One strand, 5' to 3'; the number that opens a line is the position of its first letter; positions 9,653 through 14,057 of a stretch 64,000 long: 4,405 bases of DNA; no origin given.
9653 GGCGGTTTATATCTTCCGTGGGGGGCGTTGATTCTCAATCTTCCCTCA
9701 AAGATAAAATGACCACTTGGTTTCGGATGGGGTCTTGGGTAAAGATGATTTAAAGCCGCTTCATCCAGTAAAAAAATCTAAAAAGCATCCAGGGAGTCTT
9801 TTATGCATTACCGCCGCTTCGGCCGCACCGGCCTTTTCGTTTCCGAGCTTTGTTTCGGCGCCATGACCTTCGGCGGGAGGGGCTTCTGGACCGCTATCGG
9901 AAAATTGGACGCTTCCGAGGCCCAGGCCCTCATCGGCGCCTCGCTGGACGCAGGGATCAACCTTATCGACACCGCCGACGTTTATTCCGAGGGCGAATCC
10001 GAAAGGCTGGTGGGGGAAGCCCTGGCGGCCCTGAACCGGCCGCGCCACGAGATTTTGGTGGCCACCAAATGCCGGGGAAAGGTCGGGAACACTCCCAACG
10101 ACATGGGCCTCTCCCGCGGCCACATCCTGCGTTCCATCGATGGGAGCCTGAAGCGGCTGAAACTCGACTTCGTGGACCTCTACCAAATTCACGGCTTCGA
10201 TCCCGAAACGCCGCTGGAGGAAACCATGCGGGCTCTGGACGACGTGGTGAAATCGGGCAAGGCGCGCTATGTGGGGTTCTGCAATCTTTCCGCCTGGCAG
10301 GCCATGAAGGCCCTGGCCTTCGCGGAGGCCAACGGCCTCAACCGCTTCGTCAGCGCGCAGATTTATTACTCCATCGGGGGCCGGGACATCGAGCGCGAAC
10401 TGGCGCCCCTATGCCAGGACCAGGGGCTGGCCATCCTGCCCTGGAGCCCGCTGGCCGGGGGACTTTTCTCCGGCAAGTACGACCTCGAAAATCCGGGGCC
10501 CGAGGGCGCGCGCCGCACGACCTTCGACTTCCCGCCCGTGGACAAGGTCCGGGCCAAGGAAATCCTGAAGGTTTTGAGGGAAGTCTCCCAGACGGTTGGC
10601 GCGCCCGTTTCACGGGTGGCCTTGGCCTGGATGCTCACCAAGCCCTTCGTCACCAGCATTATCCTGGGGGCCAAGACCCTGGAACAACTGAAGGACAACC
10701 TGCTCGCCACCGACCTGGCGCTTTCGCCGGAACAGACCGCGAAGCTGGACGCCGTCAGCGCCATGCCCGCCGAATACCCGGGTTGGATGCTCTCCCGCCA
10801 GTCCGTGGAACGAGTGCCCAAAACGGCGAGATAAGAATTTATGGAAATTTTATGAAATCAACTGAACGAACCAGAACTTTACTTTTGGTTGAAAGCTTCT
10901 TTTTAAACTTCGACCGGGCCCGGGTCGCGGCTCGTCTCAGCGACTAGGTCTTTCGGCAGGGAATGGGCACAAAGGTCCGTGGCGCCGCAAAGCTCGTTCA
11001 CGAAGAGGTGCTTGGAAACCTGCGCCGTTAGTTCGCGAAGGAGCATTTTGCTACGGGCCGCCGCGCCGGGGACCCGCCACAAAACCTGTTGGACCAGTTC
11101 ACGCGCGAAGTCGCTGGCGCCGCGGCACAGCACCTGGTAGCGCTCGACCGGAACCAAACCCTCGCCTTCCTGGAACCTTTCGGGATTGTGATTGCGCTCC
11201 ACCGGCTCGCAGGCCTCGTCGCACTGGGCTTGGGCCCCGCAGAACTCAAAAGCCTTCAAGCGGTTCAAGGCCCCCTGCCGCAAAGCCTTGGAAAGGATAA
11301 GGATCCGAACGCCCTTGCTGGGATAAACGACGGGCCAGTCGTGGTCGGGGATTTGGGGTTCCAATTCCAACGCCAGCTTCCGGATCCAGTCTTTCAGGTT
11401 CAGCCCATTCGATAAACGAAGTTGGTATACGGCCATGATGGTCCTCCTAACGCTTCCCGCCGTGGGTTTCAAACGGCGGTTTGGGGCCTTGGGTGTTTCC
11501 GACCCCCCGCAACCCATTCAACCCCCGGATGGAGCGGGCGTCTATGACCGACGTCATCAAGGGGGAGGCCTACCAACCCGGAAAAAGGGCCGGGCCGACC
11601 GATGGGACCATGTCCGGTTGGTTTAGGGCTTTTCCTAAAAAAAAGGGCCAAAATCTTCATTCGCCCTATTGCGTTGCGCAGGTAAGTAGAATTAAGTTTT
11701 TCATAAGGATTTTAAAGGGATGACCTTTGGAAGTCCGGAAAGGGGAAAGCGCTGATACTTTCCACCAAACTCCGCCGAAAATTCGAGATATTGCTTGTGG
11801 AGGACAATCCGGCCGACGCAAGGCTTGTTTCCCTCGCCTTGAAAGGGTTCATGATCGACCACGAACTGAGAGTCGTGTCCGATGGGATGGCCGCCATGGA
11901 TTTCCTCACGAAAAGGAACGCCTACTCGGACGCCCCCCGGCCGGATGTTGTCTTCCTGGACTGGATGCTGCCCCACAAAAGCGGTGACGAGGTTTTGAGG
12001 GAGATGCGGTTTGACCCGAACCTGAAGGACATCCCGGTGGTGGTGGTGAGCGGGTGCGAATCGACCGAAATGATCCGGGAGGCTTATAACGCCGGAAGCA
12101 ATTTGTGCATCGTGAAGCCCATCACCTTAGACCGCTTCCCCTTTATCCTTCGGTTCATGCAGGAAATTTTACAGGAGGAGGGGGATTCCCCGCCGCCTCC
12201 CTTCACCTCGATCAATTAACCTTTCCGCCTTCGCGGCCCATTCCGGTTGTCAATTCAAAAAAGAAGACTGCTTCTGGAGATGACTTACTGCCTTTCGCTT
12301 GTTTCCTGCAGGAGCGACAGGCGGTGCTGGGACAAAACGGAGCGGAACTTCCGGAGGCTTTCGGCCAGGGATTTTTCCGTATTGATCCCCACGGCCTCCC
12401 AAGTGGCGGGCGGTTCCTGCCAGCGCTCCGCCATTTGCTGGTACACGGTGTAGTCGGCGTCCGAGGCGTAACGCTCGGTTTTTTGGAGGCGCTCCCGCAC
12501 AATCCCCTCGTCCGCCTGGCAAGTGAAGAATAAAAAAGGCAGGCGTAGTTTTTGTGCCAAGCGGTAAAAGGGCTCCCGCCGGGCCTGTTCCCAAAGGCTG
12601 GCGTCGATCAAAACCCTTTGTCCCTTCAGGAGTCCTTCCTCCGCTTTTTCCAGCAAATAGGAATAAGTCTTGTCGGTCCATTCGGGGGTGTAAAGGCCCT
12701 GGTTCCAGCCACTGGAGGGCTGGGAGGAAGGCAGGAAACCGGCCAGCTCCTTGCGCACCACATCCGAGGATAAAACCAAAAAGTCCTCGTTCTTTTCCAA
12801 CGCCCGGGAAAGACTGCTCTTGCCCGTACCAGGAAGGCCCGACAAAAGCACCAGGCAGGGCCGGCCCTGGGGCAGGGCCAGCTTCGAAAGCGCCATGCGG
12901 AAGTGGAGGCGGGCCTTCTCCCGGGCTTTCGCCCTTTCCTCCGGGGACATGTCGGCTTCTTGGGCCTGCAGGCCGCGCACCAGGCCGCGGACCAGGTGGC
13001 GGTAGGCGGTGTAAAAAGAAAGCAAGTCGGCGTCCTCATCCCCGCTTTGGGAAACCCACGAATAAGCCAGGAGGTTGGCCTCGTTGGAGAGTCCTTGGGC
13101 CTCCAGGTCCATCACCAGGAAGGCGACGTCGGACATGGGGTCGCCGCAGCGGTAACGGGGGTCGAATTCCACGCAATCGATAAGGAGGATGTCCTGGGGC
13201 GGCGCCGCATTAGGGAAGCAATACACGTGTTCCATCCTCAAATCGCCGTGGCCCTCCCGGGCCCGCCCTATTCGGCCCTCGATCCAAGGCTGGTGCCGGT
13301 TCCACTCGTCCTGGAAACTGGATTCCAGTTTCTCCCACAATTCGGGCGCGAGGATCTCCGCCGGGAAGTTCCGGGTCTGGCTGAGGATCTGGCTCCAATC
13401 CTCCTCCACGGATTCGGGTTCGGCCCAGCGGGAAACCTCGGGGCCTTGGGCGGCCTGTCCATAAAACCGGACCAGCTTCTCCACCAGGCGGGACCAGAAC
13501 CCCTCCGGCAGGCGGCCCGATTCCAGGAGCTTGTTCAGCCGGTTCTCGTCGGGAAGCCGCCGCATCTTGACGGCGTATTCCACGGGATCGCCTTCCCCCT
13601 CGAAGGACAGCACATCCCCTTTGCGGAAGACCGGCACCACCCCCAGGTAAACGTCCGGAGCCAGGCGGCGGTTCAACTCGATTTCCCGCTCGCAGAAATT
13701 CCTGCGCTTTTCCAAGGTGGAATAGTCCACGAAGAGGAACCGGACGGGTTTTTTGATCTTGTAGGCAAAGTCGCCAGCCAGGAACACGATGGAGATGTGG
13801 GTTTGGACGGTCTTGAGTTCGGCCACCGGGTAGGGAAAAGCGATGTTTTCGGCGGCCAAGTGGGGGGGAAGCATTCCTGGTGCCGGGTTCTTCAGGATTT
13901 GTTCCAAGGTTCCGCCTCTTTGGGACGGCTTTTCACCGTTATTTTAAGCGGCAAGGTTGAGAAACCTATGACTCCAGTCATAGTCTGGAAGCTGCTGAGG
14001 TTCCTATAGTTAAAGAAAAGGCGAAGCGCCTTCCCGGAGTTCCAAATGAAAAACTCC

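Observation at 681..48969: A 17-site TATGA-N6-TCATA regulon with class II promoter geometry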

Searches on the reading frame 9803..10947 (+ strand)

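Call 16: search_protein_families(library=pfam, proteins=[window:9850-10947:+], max_evalue=0.001)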
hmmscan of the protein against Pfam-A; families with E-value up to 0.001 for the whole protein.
window:9850-10947:+ (365 aa): 0 families

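Call 21: search_protein_families(library=pfam, proteins=[window:9803-10834:+], max_evalue=0.01)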
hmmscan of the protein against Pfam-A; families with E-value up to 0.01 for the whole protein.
window:9803-10834:+ (343 aa): 1 family
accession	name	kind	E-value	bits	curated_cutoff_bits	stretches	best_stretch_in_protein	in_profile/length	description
PF00248.27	Aldo_ket_red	-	3.5e-75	253.2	24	1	15-319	1-290/291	Aldo/keto reductase family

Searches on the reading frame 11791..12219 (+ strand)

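Call 16: search_protein_families(library=pfam, proteins=[window:11791-12219:+], max_evalue=0.001)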
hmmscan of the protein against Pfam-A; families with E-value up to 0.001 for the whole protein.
window:11791-12219:+ (142 aa): 1 family
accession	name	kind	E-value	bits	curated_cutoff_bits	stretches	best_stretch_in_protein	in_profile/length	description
PF00072.30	Response_reg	-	1.5e-15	57.8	30.2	1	1-115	2-105/111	Response regulator receiver domain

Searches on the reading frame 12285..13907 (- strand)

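Call 16: search_protein_families(library=pfam, proteins=[window:12285-13907:-], max_evalue=0.001)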
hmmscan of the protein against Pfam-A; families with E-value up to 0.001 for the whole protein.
window:12285-13907:- (540 aa): 5 families
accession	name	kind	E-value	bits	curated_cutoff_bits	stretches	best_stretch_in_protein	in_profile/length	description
PF13671.12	AAA_33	-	2.3e-24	86.7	27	1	352-499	1-143/143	AAA domain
PF13238.12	AAA_18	-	2.3e-05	25.3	29.4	1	353-477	1-111/128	AAA domain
PF08433.16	KTI12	-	3.4e-05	23.9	22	1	352-501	3-142/271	Chromatin associated protein KTI12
PF13191.12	AAA_16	-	6.9e-05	23.8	32.6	1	345-372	19-46/167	AAA ATPase domain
PF06414.18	Zeta_toxin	-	0.00037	20.4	22.3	1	345-386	11-56/199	Zeta toxin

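Call 41: search_protein_families(library=ncbifam, proteins=[window:12285-13907:-], max_evalue=0.001)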
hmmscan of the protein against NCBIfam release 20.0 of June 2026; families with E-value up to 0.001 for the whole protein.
window:12285-13907:- (540 aa): 0 families
